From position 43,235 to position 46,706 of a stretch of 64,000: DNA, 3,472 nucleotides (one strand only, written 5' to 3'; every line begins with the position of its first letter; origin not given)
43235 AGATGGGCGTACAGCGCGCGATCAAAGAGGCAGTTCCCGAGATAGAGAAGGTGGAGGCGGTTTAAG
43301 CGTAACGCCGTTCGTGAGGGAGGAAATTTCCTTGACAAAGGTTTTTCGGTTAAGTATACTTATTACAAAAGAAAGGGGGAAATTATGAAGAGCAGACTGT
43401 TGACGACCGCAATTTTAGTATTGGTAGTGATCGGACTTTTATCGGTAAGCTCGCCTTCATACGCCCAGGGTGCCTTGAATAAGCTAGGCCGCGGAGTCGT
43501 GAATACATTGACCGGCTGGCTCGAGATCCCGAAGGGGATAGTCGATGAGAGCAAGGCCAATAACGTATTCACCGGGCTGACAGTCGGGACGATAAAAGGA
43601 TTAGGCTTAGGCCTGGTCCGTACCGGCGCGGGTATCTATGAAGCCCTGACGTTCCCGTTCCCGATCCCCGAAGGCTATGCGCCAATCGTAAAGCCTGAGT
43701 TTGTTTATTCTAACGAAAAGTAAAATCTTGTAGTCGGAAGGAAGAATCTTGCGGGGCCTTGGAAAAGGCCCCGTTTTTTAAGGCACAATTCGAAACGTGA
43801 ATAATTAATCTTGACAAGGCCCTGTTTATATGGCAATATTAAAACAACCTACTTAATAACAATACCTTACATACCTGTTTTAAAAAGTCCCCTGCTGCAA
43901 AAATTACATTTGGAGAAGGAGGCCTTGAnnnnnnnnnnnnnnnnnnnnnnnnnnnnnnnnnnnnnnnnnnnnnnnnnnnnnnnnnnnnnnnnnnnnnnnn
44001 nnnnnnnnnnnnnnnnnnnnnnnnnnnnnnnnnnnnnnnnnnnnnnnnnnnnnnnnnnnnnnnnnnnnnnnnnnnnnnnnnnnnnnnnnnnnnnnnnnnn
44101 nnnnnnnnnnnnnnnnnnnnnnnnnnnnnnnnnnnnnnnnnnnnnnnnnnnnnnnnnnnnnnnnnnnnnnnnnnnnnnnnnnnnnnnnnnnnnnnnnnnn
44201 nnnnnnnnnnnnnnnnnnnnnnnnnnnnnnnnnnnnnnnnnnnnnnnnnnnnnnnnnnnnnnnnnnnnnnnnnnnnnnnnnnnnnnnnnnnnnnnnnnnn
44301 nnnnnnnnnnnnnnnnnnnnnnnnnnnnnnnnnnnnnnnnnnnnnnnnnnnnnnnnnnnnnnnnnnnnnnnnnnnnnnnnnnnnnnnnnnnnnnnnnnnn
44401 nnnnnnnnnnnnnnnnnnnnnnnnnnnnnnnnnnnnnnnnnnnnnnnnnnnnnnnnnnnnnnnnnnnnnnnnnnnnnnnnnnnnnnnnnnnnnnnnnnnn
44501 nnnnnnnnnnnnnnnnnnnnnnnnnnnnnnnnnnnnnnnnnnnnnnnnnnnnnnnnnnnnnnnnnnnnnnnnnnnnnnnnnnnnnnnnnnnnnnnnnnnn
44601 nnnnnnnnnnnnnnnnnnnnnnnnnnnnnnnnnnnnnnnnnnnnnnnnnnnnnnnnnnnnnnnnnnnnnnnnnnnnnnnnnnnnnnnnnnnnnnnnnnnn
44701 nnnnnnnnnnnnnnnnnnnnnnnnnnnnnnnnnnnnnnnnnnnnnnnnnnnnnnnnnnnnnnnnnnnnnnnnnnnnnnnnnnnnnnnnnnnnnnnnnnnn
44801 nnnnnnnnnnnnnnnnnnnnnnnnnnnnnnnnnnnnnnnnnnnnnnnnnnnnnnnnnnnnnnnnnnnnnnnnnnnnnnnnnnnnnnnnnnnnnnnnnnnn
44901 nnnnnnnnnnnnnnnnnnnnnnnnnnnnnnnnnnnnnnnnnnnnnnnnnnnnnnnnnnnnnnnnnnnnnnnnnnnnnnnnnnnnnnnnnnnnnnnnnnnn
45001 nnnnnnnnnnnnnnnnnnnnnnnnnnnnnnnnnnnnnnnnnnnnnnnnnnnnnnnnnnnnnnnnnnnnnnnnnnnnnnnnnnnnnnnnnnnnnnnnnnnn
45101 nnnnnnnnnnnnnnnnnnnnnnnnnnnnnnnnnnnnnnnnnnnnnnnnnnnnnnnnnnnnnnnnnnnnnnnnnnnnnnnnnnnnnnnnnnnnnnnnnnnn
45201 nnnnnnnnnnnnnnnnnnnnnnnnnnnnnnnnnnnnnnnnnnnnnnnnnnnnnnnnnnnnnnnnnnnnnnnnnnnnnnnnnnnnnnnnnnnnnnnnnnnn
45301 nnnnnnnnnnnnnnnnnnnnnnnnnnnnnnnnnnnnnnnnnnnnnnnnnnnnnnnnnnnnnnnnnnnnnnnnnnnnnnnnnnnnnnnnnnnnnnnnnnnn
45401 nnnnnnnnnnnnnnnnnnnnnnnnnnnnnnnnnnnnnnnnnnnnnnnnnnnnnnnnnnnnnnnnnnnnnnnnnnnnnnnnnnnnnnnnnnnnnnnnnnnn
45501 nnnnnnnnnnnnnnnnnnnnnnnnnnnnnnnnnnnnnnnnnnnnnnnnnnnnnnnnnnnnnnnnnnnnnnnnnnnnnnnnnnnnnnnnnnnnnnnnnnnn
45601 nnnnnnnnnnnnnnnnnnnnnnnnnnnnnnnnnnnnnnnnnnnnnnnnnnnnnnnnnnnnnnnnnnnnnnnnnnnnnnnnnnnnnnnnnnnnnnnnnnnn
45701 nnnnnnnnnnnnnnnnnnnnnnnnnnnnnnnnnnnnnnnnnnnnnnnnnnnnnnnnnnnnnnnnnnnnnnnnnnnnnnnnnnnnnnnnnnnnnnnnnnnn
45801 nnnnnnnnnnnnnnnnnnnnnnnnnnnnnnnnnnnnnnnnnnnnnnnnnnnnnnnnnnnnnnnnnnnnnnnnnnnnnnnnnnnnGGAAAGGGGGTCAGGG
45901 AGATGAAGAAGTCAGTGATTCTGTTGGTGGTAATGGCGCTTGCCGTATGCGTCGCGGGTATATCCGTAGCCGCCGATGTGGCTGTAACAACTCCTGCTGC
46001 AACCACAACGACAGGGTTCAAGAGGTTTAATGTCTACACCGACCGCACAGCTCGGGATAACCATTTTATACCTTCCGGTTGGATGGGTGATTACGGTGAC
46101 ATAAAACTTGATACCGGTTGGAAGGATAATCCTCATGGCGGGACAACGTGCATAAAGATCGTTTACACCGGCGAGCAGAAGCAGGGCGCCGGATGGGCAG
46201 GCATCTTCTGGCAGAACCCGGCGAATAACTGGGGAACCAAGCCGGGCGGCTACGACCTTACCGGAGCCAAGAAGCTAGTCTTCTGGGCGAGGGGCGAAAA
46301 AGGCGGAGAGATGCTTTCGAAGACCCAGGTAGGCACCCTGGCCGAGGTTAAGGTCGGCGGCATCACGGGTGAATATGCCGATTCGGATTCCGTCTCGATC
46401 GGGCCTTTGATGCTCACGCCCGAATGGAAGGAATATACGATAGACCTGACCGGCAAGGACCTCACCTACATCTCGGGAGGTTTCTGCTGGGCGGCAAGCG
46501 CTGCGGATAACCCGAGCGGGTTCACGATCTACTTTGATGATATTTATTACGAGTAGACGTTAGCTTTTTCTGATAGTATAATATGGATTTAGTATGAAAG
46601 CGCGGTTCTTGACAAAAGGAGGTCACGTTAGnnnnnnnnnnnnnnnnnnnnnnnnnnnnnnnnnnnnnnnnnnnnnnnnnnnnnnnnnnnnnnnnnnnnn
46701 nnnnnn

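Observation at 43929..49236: Triplicated secreted beta-sandwich-like proteins sandwiched between two paralogous clan GH-A glycosidases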

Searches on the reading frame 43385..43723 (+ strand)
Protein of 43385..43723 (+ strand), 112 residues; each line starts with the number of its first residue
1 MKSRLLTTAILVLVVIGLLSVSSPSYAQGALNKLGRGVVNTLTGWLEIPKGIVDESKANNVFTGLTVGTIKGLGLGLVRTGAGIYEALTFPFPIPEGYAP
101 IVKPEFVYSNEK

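Call 26: search_protein_families(library=ncbifam, proteins=[window:43385-43723:+], max_evalue=0.01)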
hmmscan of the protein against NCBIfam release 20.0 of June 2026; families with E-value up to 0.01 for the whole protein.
window:43385-43723:+ (112 aa): 1 family
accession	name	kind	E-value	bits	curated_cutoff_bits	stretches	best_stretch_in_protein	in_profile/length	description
TIGR04073.1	exo_TIGR04073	subfamily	9.6e-26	89.7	50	1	31-106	3-75/75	exosortase system-associated protein, TIGR04073 family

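Call 27: search_protein_families(library=pfam, proteins=[window:43385-43723:+], max_evalue=0.01)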
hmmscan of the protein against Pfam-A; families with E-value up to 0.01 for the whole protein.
window:43385-43723:+ (112 aa): 0 families

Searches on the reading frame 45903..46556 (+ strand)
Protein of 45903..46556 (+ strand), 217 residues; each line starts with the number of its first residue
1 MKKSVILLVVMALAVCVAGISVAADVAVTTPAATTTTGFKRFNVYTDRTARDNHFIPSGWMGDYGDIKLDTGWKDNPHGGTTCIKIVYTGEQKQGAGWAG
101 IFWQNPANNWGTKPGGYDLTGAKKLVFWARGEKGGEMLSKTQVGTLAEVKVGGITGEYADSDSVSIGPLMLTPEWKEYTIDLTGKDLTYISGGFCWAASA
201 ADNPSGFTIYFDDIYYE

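Call 3: search_protein_families(library=pfam, proteins=[window:45903-46556:+], max_evalue=1)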
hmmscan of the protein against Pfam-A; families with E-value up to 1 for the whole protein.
window:45903-46556:+ (217 aa): 2 families
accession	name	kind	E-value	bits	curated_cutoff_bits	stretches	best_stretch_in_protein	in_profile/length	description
PF21827.1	New_glue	-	0.096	12.9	31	1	1-37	1-37/94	New glue protein family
PF10907.13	DUF2749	-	0.27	11.8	25.5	1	1-39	1-44/72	Protein of unknown function (DUF2749)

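Call 4: search_protein_families(library=ncbifam, proteins=[window:45903-46556:+], max_evalue=1)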
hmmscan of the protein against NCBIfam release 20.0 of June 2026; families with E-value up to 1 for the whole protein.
window:45903-46556:+ (217 aa): 6 families
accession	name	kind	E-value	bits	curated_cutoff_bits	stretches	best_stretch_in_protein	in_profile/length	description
NF038128.1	choice_anch_J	domain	0.0034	17.6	30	1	104-215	58-161/162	choice-of-anchor J domain-containing protein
NF040942.2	hypo_ExtJ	equivalog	0.081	13.3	52.5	1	1-26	1-26/77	selenite/tellurite reduction operon protein ExtJ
NF033902.0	iso_D2_wall_anc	subfamily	0.084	11.6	95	1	4-35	10-42/540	SpaH/EbpB family LPXTG-anchored major pilin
NF041742.1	WGxxGxxG_fam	subfamily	0.09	13.4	35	1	1-62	1-56/69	WGxxGxxG family protein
NF007769.1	PRK10455.1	equivalog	0.21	11.8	174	1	1-37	1-37/160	ATP-independent periplasmic protein-refolding chaperone Spy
NF033636.1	acid_shock_Asr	equivalog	0.38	11.6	50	1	1-37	1-36/119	acid resistance repetitive basic protein Asr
